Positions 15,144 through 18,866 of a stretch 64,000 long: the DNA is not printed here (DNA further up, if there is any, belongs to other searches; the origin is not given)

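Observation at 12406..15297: PHP phosphoesterase fused to a Rad50/SMC-like coiled-coil ATPase: a possible single-chain SbcCD analogue, translationally coupled to the methyltransferase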

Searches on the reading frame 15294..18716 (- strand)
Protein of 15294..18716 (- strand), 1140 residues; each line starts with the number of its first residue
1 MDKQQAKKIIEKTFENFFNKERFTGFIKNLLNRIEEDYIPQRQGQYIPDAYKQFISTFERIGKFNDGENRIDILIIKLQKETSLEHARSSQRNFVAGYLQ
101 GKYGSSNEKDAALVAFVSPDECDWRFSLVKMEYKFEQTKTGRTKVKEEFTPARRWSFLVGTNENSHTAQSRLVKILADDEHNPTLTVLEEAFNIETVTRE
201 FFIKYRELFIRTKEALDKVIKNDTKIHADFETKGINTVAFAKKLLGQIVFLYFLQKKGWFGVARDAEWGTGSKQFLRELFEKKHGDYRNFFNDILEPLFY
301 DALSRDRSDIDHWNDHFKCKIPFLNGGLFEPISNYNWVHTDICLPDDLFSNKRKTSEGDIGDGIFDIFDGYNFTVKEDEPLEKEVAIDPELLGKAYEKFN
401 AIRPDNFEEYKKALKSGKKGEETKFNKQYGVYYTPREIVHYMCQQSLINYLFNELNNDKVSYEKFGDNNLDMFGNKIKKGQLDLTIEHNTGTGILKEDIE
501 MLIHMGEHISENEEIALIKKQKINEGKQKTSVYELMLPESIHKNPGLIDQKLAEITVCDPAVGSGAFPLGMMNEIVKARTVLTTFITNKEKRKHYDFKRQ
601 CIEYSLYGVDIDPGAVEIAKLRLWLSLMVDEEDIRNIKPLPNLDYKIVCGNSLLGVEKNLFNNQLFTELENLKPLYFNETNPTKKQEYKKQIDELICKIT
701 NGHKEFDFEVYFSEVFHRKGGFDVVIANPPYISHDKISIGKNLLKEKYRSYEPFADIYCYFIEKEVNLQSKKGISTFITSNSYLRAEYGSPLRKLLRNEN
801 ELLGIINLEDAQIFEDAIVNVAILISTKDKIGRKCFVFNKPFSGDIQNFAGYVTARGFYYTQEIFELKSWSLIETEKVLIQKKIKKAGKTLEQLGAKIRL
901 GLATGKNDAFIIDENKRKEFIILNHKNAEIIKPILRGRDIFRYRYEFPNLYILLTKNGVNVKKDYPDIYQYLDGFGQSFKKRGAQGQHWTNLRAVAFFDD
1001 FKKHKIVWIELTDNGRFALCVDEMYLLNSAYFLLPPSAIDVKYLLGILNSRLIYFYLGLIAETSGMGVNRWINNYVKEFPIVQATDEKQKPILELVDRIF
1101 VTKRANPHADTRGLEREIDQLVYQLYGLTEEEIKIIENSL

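Call 5: search_protein_families(library=pfam, proteins=[window:15294-18716:-], max_evalue=0.01)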
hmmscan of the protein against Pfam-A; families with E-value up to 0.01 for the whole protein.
window:15294-18716:- (1140 aa): 5 families
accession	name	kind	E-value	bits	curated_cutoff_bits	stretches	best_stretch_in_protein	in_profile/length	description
PF07669.17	Eco57I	-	2.6e-39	135.5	25.3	1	605-814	2-171/171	Eco57I restriction-modification methylase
PF12950.13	TaqI_C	-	8.3e-17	62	26.5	1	932-1081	1-118/118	TaqI-like C-terminal specificity domain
PF02384.22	N6_Mtase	-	2e-11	44.2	20.4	1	714-834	118-240/311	N-6 DNA Methylase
PF20473.4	MmeI_Mtase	-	2.2e-07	30.8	27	1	549-787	15-206/259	MmeI, DNA-methyltransferase domain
PF01170.24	UPF0020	-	0.0032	17.6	22.3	0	556-623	31-96/197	RMKL-like, methyltransferase domain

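Call 6: search_protein_families(library=padloc, proteins=[window:15294-18716:-], max_evalue=0.01)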
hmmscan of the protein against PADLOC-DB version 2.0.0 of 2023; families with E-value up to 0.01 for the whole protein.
window:15294-18716:- (1140 aa): 50 families (the best 25 are shown)
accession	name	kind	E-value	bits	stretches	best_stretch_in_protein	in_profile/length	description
PDLC03596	REase_MTase_IIG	-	0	1308.9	1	1-1139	1-1145/1148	Type IIG restriction enzyme-methyltransferase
PDLC03612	REase_MTase_IIG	-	6.3e-98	327.4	2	685-1138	769-1245/1247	Type IIG restriction enzyme-methyltransferase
PDLC03601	REase_MTase_IIG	-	2.9e-97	324.7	3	716-1136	668-1105/1110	Type IIG restriction enzyme-methyltransferase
PDLC03609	REase_MTase_IIG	-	2.8e-78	261.8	3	701-1090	538-936/1066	Type IIG restriction enzyme-methyltransferase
PDLC03604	REase_MTase_IIG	-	2.5e-40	136.4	1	549-1083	384-934/1011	Type IIG restriction enzyme-methyltransferase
PDLC02643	DrmMI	-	1.9e-30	103.5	2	551-658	598-721/1347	DrmMI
PDLC03335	MTase_II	-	8.2e-26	88.8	1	649-1085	113-575/607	Type II methyltransferase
PDLC03313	MTase_II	-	1.4e-25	87.8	1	717-1138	140-561/563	Type II methyltransferase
PDLC03629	REase_MTase_IIG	-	5.1e-25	85.5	2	704-830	554-690/1182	Type IIG restriction enzyme-methyltransferase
PDLC03348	MTase_II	-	2.8e-24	83.7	2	1005-1136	584-708/727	Type II methyltransferase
PDLC03226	MTase_II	-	4e-24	83.2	2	719-829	126-235/579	Type II methyltransferase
PDLC03250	MTase_II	-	2.3e-23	80.8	1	721-1139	340-771/775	Type II methyltransferase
PDLC02529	PglX|PglXI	-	4.4e-22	75.7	1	544-794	218-435/1189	PglX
PDLC02521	PglX|PglXI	-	5e-22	75.7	1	433-1098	248-845/1174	PglX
PDLC03628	REase_MTase_IIG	-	8.8e-22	75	3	699-831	728-858/1100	Type IIG restriction enzyme-methyltransferase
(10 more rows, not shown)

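Call 7: search_protein_families(library=ncbifam, proteins=[window:15294-18716:-], max_evalue=0.01)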
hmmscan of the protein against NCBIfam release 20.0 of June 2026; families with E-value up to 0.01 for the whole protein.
window:15294-18716:- (1140 aa): 5 families
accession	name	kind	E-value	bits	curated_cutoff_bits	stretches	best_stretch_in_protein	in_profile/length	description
NF033452.1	BREX_1_MTaseX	exception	3.3e-26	91.5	500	2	722-830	508-618/1210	BREX-1 system adenine-specific DNA-methyltransferase PglX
NF033451.1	BREX_2_MTaseX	equivalog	8.8e-22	76.7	400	1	544-814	214-456/1185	BREX-2 system adenine-specific DNA-methyltransferase PglX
NF033455.1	BREX_6_MTaseX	exception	7.9e-16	56.8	900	2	718-823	551-655/1319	BREX-6 system adenine-specific DNA-methyltransferase PglX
TIGR03534.1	RF_mod_PrmC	equivalog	1e-05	25.1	199.1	1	713-754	145-185/253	peptide chain release factor N(5)-glutamine methyltransferase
NF033454.1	BREX_5_MTaseX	exception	1.6e-05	22.7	900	1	538-652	287-392/1404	BREX-5 system adenine-specific DNA-methyltransferase PglX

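Call 74: search_dna_similar(query=window:15297-18716:-, collection=plasmids, mode=protein, max_rows=15)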
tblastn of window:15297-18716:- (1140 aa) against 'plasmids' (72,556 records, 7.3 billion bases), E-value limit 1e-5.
Records with a match: 261; places in all: 296; records where one place covers at least 80% of the query: 4.
Best place of each record, by identity: <60% 261.
By first word of the organism name: Deinococcus 17; Escherichia 15; Pseudosulfitobacter 12; Thermus 11; Nostoc 10; Haloarcula 8; Halobacterium 8; Aeromonas 8; Pseudomonas 7; Halorussus 6; and 84 more.
By predicted mobility (MOB-suite, as given by PLSDB): non-mobilizable 158; mobilizable 65; conjugative 38.
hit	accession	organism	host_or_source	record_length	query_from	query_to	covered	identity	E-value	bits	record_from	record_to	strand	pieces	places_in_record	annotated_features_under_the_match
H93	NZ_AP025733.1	Nostoc cf. commune SO-36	-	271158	39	1139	97%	27.5%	2e-102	365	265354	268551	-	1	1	TaqI-like C-terminal specificity domain-containing protein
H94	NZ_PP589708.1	Lactococcus sp.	Bacterial culture,Dairy environment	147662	240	1138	79%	31.6%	1e-104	371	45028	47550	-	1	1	N-6 DNA methylase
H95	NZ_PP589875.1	Lactococcus sp.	Bacterial culture,Dairy environment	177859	240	1138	79%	31.6%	1e-104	371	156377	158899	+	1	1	N-6 DNA methylase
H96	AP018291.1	Calothrix sp. NIES-4105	-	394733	190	1137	83%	29.9%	2e-96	347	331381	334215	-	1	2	hypothetical protein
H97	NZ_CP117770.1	Nostoc sp. UHCC 0926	whole organism,lichen surface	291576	190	1136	83%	29.0%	3e-100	358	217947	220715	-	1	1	TaqI-like C-terminal specificity domain-containing protein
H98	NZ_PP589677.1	Lactococcus sp.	Bacterial culture,Dairy environment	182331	240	1093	75%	31.4%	3e-98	352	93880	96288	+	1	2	N-6 DNA methylase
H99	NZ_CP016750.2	Lactococcus cremoris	Single cell,Dairy fermentation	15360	240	1137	79%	29.8%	7e-95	342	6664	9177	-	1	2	N-6 DNA methylase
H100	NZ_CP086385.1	Deinococcus radiophilus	Harpadon nehereus,cell culture,2 Mrad ...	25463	182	1137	72%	32.1%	2e-37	376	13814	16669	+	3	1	N-6 DNA methylase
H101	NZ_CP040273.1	Nostoc sp. C052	Blasia pusilla,pure culture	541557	190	1136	80%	28.9%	1e-73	368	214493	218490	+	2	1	TaqI-like C-terminal specificity domain-containing protein | IS630 family transposase | hypothetical protein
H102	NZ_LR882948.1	Planktothrix agardhii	-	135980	190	1139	83%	27.1%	4e-63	244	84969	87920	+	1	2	DNA methyltransferase | hypothetical protein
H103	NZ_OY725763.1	Parabacteroides distasonis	-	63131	109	910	70%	25.2%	2e-42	178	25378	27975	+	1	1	N-6 DNA methylase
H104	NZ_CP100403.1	Halorussus aquaticus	cell culture,saline soil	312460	73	828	66%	25.7%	2e-41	174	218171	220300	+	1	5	DNA methyltransferase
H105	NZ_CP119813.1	Halorussus caseinilyticus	cell culture,coastal saline-alkali land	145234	240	1057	67%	24.8%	7e-23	181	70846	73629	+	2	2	Eco57I restriction-modification methylase domain-containing protein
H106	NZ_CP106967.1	Haloferax alexandrinus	-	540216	73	828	66%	24.7%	5e-40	170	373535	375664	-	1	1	DNA methyltransferase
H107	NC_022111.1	Prevotella sp. oral taxon 299 str. F0039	Homo sapiens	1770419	1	654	49%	32.9%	6e-34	267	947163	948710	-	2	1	none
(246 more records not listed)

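Call 75: find_homologous_proteins(query=window:15297-18716:-, max_evalue=1e-50)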
Query window:15297-18716:- (1140 aa): 8000 proteins with E <= 1e-50 among 8000 candidates; the best 120 are listed.
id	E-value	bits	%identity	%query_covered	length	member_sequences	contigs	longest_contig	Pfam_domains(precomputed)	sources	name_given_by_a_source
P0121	0.0e+0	2613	100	100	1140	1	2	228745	PF02384.23,PF07669.18,PF12950.14,PF20473.5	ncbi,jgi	-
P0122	0.0e+0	1917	75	100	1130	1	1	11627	PF02384.23,PF07669.18,PF12950.14,PF20473.5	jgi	-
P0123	0.0e+0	1857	72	100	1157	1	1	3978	PF02384.23,PF07669.18,PF12950.14,PF20473.5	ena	-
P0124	0.0e+0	1839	70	100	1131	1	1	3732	PF02384.23,PF07669.18,PF12950.14,PF20473.5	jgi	jgi:hypothetical protein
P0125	0.0e+0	1829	72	100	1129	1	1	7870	PF02384.23,PF07669.18,PF12950.14,PF20473.5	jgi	jgi:hypothetical protein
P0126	0.0e+0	1815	71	100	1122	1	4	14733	PF02384.23,PF07669.18,PF12950.14,PF20473.5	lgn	-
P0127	0.0e+0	1807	71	100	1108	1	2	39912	PF02384.23,PF07669.18,PF12950.14,PF20473.5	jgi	-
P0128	0.0e+0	1648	66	90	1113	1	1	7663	PF02384.23,PF07669.18,PF12950.14,PF20473.5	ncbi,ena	-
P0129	0.0e+0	1633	74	85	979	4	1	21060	PF02384.23,PF07669.18,PF12950.14,PF20473.5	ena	-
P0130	0.0e+0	1620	65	100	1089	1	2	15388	PF02384.23,PF07669.18,PF12950.14,PF20473.5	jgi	jgi:hypothetical protein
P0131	0.0e+0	1464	73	76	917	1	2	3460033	PF02384.23,PF07669.18,PF20473.5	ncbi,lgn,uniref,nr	ncbi:MAG: Eco57I restriction-modification methylase domain-containing protein [Candidatus Loosdrecht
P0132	0.0e+0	1446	60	100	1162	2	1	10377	PF07669.18,PF12950.14,PF20473.5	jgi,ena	-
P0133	0.0e+0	1441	75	72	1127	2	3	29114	PF02384.23,PF07669.18,PF12950.14,PF01170.25,PF20473.5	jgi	jgi:hypothetical protein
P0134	0.0e+0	1433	67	85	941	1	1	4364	PF02384.23,PF07669.18,PF20473.5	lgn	-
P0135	0.0e+0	1425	59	100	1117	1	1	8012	PF02384.23,PF07669.18,PF12950.14,PF20473.5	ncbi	-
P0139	0.0e+0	1411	58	100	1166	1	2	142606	PF02384.23,PF07669.18,PF12950.14,PF20473.5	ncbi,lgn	-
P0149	0.0e+0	1372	73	72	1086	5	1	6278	PF02384.23,PF07669.18,PF12950.14,PF01170.25,PF20473.5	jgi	-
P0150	0.0e+0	1370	57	100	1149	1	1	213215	PF02384.23,PF07669.18,PF12950.14,PF20473.5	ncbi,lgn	-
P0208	0.0e+0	1290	56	100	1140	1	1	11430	PF02384.23,PF07669.18,PF12950.14,PF01170.25,PF20473.5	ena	-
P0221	0.0e+0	1274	54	100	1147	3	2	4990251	PF02384.23,PF07669.18,PF12950.14,PF20473.5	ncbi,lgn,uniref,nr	ncbi:Eco57I restriction-modification methylase domain-containing protein [Syntrophobacter fumaroxida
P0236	0.0e+0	1261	54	100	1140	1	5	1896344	PF02384.23,PF07669.18,PF12950.14,PF20473.5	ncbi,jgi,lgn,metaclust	jgi:hypothetical protein|metaclust:\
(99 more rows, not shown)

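Call 76: find_encoding_contigs(protein=P0127, flank=8000, max_places=1)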
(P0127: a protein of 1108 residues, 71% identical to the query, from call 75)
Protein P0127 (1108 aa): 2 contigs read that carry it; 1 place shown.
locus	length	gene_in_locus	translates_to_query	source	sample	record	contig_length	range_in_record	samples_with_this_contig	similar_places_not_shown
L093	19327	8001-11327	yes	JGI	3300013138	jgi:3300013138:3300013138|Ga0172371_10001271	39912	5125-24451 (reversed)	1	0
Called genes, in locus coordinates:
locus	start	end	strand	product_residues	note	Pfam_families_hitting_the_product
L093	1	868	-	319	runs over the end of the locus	PF00005:ABC_tran, PF13304:AAA_21 (weak)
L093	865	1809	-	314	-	PF00005:ABC_tran, PF13304:AAA_21 (faint)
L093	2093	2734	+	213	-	PF00440:TetR_N, PF14278:TetR_C_8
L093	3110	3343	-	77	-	-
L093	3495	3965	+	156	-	PF22398:DUF6978 (weak)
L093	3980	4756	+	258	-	PF08861:DUF1828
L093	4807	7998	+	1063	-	PF13091:PLDc_2, PF00270:DEAD (faint), PF04851:ResIII (faint), PF00176:SNF2-rel_dom, PF00271:Helicase_C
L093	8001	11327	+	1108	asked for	PF20473:MmeI_Mtase (weak), PF07669:Eco57I, PF02384:N6_Mtase (weak), PF12950:TaqI_C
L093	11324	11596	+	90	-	-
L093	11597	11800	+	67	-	-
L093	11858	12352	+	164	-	PF13302:Acetyltransf_3 (weak), PF00583:Acetyltransf_1, PF13508:Acetyltransf_7 (weak), PF08445:FR47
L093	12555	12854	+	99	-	PF04365:BrnT_toxin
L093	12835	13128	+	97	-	PF12441:CopG_antitoxin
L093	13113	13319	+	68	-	-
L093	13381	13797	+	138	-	PF08332:CaMKII_AD (faint), PF13474:SnoaL_3, PF14534:DUF4440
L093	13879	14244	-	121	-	PF22263:DUF6951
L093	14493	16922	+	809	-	PF00933:Glyco_hydro_3, PF01915:Glyco_hydro_3_C, PF14310:Fn3-like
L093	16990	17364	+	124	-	PF03551:PadR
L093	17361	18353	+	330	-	-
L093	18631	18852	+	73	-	PF02604:PhdYeFM_antitox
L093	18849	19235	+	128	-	PF01850:PIN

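Call 77: find_encoding_contigs(protein=P0139, flank=8000, max_places=1)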
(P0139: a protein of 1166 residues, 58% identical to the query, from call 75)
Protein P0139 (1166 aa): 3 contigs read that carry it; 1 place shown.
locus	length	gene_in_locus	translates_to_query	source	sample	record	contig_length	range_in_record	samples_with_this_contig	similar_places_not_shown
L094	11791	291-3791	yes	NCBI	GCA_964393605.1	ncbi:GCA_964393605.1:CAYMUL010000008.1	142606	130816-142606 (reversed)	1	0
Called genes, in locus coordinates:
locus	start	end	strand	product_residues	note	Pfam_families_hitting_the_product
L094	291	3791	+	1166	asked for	PF20473:MmeI_Mtase, PF07669:Eco57I, PF02384:N6_Mtase (weak), PF12950:TaqI_C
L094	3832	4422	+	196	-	-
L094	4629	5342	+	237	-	PF12686:DUF3800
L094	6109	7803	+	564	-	PF00069:Pkinase, PF07714:PK_Tyr_Ser-Thr, PF07719:TPR_2 (faint), PF00515:TPR_1 (faint), PF13432:TPR_16 (faint), PF14559:TPR_19 (faint), PF00498:FHA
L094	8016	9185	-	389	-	PF06074:Portal_Mu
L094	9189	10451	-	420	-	PF03237:Terminase_6N, PF17289:Terminase_6C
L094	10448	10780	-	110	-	-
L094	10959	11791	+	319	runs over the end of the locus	-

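Call 78: find_encoding_contigs(protein=P0150, flank=8000, max_places=1)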
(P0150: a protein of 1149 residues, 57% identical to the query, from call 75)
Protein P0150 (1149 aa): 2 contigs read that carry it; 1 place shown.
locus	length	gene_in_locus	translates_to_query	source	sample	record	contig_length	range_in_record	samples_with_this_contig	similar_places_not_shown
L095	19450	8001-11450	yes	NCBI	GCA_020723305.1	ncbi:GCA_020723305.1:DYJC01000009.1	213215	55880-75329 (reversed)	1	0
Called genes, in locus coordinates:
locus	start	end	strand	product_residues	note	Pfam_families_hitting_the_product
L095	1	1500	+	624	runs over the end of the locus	PF13717:Zn_ribbon_4, PF13719:Zn_ribbon_5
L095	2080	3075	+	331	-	PF22022:Phage_int_M, PF00589:Phage_integrase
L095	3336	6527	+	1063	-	PF13091:PLDc_2, PF00270:DEAD (faint), PF04851:ResIII (faint), PF00176:SNF2-rel_dom, PF00271:Helicase_C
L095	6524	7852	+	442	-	PF04326:SLFN_AlbA_2, PF13749:HATPase_c_4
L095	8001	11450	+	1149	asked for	PF02384:N6_Mtase (faint), PF20473:MmeI_Mtase (weak), PF07669:Eco57I, PF12950:TaqI_C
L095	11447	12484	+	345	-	PF13310:Virulence_RhuM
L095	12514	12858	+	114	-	-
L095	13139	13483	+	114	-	-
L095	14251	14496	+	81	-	PF03693:ParD_antitoxin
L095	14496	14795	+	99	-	PF05016:ParE_toxin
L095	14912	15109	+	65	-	-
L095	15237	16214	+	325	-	PF08240:ADH_N, PF00107:ADH_zinc_N, PF13602:ADH_zinc_N_2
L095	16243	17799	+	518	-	PF20154:LNT_N, PF00795:CN_hydrolase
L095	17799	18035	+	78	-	-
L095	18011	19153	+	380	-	PF20720:nSTAND3 (faint), PF13173:AAA_14, PF13635:DUF4143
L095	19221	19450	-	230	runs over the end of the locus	PF01693:Cauli_VI, PF00075:RNase_H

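Call 79: find_encoding_contigs(protein=P0221, flank=8000, max_places=1)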
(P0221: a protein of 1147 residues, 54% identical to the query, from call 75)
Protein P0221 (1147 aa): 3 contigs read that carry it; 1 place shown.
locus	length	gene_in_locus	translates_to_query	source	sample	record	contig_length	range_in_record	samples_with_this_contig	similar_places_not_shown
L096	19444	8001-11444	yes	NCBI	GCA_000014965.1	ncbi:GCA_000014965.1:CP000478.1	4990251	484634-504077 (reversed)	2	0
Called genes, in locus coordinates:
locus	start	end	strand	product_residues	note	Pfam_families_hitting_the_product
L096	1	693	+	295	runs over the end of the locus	PF01612:DNA_pol_A_exo1, PF00570:HRDC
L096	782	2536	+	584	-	PF13428:TPR_14 (faint), PF02624:YcaO, PF13176:TPR_7 (faint), PF12895:ANAPC3, PF13424:TPR_12 (weak), PF00515:TPR_1, PF07719:TPR_2, PF13181:TPR_8, +6 more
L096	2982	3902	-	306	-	PF01040:UbiA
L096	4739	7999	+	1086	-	PF04851:ResIII (faint), PF13091:PLDc_2, PF22590:Cas3-like_C_2 (faint), PF00270:DEAD (faint), PF00176:SNF2-rel_dom, PF00271:Helicase_C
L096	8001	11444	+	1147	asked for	PF02384:N6_Mtase (faint), PF20473:MmeI_Mtase (weak), PF07669:Eco57I, PF12950:TaqI_C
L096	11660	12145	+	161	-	-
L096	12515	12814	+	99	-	PF04014:MazE_antitoxin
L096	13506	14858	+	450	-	PF06739:SBBP (faint), PF17164:DUF5122 (faint)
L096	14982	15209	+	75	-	PF02604:PhdYeFM_antitox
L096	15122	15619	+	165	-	PF01850:PIN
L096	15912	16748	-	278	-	PF00581:Rhodanese, PF02915:Rubrerythrin (faint), PF22277:EncFtn-like (faint)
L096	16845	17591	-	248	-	PF00850:Hist_deacetyl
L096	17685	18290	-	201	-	PF05494:MlaC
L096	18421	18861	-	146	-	PF02470:MlaD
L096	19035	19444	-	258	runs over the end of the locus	PF02405:MlaE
